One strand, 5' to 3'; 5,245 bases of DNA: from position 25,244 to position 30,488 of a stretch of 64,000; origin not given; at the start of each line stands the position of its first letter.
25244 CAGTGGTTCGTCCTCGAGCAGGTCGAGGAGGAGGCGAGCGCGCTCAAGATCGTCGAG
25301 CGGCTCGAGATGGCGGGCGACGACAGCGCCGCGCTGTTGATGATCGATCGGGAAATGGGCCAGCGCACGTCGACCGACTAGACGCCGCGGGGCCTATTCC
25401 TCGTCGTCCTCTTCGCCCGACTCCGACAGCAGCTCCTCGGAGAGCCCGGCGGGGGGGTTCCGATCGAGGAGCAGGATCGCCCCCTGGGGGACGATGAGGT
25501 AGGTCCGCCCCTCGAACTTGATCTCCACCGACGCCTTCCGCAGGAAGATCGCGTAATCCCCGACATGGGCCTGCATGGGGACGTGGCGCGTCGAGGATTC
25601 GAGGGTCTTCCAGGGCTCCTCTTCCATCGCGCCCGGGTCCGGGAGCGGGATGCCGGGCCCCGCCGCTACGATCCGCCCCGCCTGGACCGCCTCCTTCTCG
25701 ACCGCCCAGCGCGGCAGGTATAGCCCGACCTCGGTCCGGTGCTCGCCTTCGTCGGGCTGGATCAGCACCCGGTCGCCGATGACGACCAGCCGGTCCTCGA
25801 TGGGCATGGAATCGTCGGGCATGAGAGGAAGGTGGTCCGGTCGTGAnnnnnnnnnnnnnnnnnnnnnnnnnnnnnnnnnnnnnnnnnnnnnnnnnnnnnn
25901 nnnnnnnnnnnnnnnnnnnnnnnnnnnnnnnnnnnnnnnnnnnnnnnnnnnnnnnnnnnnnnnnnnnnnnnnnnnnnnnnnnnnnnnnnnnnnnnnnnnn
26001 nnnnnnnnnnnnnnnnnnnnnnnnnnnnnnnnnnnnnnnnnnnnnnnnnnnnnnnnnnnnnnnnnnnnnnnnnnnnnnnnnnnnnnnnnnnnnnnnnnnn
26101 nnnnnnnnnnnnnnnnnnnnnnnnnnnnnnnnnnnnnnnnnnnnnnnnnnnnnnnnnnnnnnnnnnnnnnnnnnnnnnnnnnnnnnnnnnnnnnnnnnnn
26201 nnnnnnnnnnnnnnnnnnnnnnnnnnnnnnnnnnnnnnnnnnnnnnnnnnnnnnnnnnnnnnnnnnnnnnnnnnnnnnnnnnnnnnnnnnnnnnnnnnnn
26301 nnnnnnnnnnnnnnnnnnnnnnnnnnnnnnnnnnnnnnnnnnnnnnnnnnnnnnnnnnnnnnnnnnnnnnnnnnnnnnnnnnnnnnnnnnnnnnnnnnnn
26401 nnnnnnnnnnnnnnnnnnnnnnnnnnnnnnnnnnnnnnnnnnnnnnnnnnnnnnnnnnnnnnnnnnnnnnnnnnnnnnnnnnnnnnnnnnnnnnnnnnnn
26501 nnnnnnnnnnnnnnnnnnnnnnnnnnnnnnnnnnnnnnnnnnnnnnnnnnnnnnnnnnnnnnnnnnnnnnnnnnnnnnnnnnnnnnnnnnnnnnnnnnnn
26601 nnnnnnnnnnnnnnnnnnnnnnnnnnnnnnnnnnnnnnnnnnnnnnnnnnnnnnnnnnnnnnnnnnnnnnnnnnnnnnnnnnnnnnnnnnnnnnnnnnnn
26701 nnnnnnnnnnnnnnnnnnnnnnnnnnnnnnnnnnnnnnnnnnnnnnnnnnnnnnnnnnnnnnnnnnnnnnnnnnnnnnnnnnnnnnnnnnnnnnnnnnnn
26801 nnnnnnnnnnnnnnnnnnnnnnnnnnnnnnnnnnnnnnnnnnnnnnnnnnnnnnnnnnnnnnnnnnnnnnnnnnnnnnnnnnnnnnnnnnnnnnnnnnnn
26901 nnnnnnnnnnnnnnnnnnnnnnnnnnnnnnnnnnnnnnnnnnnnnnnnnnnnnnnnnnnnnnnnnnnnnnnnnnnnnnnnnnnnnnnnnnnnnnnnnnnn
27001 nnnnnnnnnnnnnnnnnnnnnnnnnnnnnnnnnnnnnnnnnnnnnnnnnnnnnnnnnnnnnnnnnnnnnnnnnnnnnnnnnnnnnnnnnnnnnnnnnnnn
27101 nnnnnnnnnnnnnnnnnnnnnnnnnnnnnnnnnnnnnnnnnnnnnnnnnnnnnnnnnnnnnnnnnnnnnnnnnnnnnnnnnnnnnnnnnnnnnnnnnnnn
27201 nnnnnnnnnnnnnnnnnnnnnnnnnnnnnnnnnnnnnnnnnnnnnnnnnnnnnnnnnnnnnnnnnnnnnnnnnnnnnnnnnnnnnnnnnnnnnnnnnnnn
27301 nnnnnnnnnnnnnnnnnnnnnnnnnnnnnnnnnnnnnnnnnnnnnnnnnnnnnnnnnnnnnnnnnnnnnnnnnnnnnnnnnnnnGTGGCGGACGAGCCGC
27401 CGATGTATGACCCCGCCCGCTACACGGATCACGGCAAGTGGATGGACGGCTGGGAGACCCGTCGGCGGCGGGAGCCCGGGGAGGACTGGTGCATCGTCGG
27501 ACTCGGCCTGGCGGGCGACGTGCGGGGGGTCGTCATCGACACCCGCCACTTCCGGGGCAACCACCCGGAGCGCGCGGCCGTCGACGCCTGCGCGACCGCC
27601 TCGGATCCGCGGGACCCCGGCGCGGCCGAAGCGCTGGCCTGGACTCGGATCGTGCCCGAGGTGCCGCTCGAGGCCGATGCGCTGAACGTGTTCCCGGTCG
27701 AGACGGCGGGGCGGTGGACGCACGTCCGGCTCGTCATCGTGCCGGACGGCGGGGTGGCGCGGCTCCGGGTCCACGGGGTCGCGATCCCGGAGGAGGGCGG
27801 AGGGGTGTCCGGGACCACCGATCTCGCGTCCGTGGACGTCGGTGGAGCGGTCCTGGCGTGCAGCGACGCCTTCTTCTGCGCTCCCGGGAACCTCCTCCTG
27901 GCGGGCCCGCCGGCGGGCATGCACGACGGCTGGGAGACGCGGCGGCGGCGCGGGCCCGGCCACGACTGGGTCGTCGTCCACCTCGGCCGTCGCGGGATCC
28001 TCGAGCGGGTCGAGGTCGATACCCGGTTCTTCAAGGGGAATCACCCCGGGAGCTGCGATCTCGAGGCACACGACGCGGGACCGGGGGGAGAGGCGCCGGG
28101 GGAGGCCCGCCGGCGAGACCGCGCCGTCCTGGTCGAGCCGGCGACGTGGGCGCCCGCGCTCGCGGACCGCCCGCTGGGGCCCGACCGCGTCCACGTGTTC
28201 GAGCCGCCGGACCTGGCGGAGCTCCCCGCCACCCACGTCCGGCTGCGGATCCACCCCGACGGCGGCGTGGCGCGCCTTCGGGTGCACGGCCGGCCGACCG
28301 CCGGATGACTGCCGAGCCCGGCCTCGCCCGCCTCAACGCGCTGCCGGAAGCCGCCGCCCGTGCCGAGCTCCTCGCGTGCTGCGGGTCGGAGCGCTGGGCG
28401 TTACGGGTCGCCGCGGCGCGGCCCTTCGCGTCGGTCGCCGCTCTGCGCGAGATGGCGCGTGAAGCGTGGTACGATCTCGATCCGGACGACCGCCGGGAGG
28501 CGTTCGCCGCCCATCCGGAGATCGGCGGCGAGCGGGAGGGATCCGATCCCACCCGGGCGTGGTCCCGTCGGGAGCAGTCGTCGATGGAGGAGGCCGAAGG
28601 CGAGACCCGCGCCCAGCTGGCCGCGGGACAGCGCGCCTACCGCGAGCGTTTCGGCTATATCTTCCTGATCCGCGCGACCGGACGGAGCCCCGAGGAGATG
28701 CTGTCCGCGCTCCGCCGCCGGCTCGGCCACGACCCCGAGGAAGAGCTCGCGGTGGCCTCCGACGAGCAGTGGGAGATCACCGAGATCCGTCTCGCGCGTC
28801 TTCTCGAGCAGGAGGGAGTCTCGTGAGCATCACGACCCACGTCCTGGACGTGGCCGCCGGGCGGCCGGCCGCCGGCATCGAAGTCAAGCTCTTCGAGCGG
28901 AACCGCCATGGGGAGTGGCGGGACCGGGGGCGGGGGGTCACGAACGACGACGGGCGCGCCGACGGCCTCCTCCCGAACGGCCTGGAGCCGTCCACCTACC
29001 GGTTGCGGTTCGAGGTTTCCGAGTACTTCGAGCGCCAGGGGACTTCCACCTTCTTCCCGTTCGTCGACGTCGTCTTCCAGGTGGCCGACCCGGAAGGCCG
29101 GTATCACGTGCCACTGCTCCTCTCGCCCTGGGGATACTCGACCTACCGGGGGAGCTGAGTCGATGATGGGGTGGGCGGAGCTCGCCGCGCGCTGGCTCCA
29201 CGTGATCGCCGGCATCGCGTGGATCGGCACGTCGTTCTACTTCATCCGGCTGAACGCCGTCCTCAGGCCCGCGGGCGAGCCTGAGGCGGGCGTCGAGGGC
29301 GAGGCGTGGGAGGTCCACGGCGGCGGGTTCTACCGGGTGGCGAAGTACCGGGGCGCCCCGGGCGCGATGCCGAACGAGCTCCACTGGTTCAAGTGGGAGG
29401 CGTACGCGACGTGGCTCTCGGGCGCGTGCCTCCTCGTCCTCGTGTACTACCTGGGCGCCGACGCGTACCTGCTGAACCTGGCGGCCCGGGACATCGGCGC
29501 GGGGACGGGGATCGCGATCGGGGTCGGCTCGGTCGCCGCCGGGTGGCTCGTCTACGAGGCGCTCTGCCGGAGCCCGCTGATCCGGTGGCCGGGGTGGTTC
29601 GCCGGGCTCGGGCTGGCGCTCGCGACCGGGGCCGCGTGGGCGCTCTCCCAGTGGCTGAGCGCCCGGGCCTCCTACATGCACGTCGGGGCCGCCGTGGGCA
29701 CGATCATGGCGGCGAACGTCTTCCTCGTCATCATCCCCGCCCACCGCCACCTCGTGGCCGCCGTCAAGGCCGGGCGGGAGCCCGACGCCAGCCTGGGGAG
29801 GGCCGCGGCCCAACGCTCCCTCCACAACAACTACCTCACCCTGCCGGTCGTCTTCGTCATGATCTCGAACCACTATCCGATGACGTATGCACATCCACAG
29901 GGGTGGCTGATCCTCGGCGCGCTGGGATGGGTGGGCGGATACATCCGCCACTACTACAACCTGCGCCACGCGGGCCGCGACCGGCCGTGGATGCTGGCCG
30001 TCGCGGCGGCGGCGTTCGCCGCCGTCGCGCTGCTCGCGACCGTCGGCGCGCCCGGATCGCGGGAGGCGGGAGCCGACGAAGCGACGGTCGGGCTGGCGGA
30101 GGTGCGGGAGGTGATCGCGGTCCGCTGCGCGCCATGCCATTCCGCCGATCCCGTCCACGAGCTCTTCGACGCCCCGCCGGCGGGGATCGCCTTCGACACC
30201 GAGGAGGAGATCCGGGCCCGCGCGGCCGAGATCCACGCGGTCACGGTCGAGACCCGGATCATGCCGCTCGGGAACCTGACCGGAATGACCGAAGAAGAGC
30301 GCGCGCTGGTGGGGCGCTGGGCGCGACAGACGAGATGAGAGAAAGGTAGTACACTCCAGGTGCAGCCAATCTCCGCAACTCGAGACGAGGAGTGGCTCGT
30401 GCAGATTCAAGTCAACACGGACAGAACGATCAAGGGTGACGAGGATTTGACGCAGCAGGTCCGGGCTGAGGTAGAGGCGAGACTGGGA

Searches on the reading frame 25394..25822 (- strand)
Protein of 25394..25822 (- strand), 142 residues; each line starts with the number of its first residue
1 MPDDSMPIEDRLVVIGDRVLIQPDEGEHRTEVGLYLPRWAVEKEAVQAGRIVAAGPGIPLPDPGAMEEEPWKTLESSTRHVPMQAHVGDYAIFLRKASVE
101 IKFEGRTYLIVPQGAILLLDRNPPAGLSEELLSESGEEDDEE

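Call 84: search_protein_families(library=pfam, proteins=[window:25394-25822:-], max_evalue=0.000001)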
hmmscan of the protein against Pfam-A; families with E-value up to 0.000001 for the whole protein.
window:25394-25822:- (142 aa): 1 family
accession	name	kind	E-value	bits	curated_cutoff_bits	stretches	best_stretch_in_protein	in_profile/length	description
PF00166.26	Cpn10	-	1.7e-12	47.6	21.1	1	14-58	4-46/93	Chaperonin 10 Kd subunit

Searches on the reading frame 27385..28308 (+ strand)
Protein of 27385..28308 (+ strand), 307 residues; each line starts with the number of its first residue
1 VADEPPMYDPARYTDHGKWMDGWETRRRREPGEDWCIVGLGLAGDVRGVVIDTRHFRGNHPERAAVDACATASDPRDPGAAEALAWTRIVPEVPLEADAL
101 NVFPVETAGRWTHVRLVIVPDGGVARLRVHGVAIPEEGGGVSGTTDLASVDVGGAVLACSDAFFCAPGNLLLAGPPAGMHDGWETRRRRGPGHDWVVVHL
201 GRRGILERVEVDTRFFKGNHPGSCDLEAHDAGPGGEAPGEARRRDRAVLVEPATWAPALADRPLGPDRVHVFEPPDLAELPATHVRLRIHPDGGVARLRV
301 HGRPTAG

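Call 85: search_protein_families(library=pfam, proteins=[window:27385-28308:+], max_evalue=0.000001)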
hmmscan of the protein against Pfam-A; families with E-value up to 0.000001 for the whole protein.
window:27385-28308:+ (307 aa): 1 family
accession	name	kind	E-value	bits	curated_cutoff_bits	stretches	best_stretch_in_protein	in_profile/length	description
PF03561.21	Allantoicase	-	4.4e-87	290.1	27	2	5-132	22-153/155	Allantoicase repeat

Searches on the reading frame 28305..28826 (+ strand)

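Call 85: search_protein_families(library=pfam, proteins=[window:28305-28826:+], max_evalue=0.000001)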
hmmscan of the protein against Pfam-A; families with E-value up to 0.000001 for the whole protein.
window:28305-28826:+ (173 aa): 1 family
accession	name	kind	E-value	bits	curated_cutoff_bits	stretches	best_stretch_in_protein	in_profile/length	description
PF09349.15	OHCU_decarbox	-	8.6e-45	153.5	24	1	11-164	1-155/155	OHCU decarboxylase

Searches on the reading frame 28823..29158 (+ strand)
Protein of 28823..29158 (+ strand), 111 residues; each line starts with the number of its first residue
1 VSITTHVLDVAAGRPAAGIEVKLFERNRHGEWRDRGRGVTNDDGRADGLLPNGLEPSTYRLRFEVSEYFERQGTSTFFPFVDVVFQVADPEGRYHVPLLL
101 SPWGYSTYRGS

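Call 85: search_protein_families(library=pfam, proteins=[window:28823-29158:+], max_evalue=0.000001)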
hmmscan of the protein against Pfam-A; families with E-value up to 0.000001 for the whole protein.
window:28823-29158:+ (111 aa): 1 family
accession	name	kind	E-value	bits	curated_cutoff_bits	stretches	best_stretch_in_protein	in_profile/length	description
PF00576.27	Transthyretin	-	5.6e-39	133.5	25.3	1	3-110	1-109/109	HIUase/Transthyretin family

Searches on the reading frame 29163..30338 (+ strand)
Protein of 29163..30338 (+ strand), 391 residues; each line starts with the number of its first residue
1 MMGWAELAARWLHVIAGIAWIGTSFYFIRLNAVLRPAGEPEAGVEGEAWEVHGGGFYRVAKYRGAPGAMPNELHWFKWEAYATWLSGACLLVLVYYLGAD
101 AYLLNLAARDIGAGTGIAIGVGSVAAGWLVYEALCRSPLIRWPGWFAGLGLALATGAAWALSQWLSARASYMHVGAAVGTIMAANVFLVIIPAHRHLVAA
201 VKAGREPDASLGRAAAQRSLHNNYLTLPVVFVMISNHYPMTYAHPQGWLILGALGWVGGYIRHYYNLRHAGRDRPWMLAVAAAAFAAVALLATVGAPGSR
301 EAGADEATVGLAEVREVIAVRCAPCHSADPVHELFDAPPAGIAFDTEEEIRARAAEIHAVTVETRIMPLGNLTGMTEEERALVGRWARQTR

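Call 85: search_protein_families(library=pfam, proteins=[window:29163-30338:+], max_evalue=0.000001)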
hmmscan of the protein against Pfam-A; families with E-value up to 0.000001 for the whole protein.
window:29163-30338:+ (391 aa): 1 family
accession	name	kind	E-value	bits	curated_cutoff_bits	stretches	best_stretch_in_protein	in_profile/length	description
PF06181.16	Urate_ox_N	-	4.5e-118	394.4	26.9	1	2-291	4-293/295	Urate oxidase N-terminal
